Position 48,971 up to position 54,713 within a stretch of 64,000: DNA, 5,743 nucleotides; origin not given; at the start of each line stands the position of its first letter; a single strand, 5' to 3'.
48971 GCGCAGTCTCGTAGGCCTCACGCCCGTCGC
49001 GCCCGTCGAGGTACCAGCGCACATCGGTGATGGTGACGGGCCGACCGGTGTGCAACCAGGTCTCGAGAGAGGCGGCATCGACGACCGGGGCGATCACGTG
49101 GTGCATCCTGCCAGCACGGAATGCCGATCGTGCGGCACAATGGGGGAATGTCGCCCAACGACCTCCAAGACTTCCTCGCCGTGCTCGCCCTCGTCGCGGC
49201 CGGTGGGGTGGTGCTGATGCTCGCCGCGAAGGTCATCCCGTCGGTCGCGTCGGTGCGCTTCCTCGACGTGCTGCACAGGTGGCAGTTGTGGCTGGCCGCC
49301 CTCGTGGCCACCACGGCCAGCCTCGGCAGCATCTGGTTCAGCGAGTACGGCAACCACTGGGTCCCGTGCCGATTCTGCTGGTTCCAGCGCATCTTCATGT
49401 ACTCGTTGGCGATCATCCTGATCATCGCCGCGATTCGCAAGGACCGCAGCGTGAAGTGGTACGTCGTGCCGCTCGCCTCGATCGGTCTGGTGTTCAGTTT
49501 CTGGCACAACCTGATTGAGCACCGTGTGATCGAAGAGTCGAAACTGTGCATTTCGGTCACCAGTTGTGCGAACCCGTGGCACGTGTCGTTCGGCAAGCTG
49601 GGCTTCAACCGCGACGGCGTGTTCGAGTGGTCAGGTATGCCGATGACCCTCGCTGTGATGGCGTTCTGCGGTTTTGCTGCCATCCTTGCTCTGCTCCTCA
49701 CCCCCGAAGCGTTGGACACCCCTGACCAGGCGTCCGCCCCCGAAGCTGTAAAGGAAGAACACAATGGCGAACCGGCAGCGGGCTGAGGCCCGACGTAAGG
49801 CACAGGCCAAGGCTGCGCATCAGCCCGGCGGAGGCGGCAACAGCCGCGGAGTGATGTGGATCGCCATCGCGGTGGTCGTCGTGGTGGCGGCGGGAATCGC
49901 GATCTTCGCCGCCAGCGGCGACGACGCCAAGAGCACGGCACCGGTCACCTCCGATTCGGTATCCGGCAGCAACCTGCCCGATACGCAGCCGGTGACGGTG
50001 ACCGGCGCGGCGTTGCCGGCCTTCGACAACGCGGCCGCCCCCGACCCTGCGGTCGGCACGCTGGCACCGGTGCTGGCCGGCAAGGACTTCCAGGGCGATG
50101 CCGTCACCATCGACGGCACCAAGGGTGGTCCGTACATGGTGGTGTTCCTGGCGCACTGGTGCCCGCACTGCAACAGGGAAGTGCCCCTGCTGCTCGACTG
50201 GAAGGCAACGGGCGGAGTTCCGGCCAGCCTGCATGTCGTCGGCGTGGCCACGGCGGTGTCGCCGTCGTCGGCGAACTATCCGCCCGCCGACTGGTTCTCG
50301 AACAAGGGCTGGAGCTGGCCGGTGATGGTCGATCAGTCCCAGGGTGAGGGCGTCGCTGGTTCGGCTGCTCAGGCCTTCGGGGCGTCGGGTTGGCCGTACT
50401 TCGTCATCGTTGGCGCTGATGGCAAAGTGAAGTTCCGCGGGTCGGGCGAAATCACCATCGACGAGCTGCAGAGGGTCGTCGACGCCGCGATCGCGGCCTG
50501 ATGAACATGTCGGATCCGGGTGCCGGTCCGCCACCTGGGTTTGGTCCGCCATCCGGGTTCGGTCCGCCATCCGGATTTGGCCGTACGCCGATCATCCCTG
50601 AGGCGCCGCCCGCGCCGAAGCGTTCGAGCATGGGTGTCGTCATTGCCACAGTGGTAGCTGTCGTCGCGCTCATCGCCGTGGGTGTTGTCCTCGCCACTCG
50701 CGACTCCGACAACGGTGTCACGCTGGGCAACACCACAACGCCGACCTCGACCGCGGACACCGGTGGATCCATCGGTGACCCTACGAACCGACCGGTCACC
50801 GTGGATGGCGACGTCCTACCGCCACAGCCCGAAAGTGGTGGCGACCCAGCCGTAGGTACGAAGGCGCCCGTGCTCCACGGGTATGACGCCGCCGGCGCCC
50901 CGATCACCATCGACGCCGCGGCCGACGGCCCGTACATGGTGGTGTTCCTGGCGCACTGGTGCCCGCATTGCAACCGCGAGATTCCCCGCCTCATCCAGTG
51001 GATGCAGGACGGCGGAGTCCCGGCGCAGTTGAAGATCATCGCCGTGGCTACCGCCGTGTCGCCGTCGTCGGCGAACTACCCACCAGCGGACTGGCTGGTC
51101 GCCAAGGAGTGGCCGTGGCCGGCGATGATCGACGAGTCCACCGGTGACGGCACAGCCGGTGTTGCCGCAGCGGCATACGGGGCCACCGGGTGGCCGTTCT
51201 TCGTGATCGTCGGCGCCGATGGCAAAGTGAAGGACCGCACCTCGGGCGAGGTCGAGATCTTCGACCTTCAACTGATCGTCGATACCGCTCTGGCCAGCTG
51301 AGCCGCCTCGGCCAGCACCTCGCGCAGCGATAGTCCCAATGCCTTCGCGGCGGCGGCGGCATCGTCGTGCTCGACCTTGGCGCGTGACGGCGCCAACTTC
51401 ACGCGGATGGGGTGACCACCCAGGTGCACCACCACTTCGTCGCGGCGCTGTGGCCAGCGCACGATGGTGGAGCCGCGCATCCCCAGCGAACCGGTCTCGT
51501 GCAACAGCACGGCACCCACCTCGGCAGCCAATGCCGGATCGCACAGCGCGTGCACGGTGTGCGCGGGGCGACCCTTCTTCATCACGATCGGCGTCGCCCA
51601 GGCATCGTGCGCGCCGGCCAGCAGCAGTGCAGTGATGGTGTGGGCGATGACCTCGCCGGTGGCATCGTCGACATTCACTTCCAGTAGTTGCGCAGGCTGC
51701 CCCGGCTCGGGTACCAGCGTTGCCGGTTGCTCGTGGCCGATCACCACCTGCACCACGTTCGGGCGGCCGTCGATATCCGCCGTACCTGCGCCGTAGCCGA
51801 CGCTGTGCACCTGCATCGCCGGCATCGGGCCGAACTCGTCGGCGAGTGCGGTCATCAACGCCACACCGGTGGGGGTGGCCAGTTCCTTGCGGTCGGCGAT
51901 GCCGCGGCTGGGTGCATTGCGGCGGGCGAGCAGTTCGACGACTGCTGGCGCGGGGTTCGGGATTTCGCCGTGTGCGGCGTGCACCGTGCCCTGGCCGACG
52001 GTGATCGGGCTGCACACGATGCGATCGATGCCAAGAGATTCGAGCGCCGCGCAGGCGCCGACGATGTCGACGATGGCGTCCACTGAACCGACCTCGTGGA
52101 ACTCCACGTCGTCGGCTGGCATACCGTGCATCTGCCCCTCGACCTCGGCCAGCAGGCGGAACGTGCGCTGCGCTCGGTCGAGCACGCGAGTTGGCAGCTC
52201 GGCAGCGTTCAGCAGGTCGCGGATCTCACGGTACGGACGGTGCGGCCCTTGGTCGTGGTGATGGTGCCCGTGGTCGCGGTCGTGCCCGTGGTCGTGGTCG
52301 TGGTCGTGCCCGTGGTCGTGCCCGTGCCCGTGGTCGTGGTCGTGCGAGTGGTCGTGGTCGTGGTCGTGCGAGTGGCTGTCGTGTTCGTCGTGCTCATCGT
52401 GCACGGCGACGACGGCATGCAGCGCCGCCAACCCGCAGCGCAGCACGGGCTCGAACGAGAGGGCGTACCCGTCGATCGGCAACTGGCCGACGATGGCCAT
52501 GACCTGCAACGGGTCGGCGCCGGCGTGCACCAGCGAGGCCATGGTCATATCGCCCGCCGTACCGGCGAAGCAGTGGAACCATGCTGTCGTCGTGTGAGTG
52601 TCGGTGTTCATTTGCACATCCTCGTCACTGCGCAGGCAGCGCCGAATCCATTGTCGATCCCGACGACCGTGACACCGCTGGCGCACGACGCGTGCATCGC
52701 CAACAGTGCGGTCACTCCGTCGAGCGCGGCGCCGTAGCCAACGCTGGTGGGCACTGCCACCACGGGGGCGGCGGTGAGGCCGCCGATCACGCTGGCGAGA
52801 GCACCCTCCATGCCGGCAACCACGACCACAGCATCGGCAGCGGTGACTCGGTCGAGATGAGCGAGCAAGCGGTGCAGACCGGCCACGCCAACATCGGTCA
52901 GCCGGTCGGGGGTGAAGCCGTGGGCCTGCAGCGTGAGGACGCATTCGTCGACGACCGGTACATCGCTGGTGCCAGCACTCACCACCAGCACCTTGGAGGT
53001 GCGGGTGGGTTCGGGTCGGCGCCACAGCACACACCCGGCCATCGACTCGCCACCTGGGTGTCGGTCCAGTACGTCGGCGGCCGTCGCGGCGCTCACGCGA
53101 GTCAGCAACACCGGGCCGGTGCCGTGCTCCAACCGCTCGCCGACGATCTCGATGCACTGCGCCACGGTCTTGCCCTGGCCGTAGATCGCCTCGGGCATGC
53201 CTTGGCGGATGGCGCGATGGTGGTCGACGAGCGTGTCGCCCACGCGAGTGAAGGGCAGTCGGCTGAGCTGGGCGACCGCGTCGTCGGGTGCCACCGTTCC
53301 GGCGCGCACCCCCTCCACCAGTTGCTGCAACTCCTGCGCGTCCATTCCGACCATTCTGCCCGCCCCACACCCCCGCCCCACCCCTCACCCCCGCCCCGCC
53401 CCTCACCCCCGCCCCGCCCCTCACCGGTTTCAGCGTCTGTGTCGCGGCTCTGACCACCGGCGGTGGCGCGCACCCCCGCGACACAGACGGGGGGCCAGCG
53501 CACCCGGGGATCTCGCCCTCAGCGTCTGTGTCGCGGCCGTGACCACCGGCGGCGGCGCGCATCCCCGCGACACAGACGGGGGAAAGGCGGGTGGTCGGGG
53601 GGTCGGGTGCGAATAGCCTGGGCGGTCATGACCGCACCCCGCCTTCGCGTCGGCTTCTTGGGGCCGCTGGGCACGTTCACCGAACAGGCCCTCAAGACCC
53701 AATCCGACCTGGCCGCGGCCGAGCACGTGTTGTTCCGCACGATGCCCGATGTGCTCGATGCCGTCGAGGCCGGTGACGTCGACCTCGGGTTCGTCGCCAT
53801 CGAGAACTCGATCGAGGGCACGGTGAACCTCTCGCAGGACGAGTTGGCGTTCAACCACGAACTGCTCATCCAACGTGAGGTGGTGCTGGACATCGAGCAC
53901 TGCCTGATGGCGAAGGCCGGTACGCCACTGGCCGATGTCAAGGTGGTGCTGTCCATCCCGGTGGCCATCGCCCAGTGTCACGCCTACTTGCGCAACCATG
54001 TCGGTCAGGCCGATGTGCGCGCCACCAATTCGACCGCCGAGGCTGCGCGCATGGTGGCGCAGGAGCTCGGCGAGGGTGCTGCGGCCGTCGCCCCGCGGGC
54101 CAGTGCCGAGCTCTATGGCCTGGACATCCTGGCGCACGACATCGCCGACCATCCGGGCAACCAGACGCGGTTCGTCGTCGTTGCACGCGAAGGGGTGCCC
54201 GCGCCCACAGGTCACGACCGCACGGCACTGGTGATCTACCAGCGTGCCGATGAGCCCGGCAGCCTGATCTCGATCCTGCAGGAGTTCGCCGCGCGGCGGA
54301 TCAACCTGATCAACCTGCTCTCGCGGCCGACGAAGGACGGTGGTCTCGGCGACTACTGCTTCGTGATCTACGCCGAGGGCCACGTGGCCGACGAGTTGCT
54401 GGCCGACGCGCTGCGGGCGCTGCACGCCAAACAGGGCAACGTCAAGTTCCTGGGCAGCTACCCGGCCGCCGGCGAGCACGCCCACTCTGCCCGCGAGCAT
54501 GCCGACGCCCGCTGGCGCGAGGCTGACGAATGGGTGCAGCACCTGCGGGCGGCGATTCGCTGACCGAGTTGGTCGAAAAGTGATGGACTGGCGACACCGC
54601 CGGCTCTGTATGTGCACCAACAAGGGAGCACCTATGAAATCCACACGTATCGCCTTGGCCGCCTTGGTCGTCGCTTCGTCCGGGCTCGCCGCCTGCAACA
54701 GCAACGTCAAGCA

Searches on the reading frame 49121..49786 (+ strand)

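Call 75: search_protein_families(library=pfam, proteins=[window:49121-49786:+], max_evalue=0.0001)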
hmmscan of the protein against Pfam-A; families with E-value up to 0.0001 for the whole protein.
window:49121-49786:+ (221 aa): 1 family
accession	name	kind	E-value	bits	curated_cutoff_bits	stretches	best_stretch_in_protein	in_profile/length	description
PF02600.21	DsbB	-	5.8e-13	49.9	22.1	1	55-193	3-146/148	Disulfide bond formation protein DsbB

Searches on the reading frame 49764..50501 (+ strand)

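Call 76: search_protein_families(library=pfam, proteins=[window:49764-50501:+], max_evalue=0.0001)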
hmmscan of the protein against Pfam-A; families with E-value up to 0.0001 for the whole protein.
window:49764-50501:+ (245 aa): 2 families
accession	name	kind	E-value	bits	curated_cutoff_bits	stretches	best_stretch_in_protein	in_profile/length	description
PF08534.16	Redoxin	-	1.1e-07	32.2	26.6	1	97-230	2-136/148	Redoxin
PF00578.27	AhpC-TSA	-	7.7e-07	29.5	26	1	97-224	1-123/124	AhpC/TSA family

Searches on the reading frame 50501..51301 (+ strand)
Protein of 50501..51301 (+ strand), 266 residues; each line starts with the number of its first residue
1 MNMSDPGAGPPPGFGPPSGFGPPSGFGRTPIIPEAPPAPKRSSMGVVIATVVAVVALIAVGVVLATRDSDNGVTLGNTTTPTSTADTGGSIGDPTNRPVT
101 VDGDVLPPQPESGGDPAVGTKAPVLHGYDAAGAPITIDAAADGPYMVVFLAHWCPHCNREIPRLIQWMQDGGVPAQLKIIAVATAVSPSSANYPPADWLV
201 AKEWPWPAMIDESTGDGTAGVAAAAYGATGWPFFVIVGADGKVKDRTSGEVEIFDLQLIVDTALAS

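Call 76: search_protein_families(library=pfam, proteins=[window:50501-51301:+], max_evalue=0.0001)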
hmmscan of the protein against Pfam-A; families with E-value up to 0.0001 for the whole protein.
window:50501-51301:+ (266 aa): 3 families
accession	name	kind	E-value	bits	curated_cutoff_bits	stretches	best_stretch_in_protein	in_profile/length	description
PF00578.27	AhpC-TSA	-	8.3e-08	32.7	26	1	118-245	1-123/124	AhpC/TSA family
PF08534.16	Redoxin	-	1.1e-06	28.9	26.6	1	118-250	2-135/148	Redoxin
PF13905.12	Thioredoxin_8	-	5.4e-05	23.9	27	0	145-243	4-94/94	Thioredoxin-like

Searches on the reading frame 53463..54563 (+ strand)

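Call 76: search_protein_families(library=pfam, proteins=[window:53463-54563:+], max_evalue=0.0001)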
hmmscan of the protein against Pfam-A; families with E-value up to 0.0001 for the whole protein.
window:53463-54563:+ (366 aa): 2 families
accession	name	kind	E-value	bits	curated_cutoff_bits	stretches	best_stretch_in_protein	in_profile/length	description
PF00800.23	PDT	-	3.2e-56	190.5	25.2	1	63-243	1-179/181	Prephenate dehydratase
PF01842.31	ACT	-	9e-09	35.4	27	1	260-321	6-65/66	ACT domain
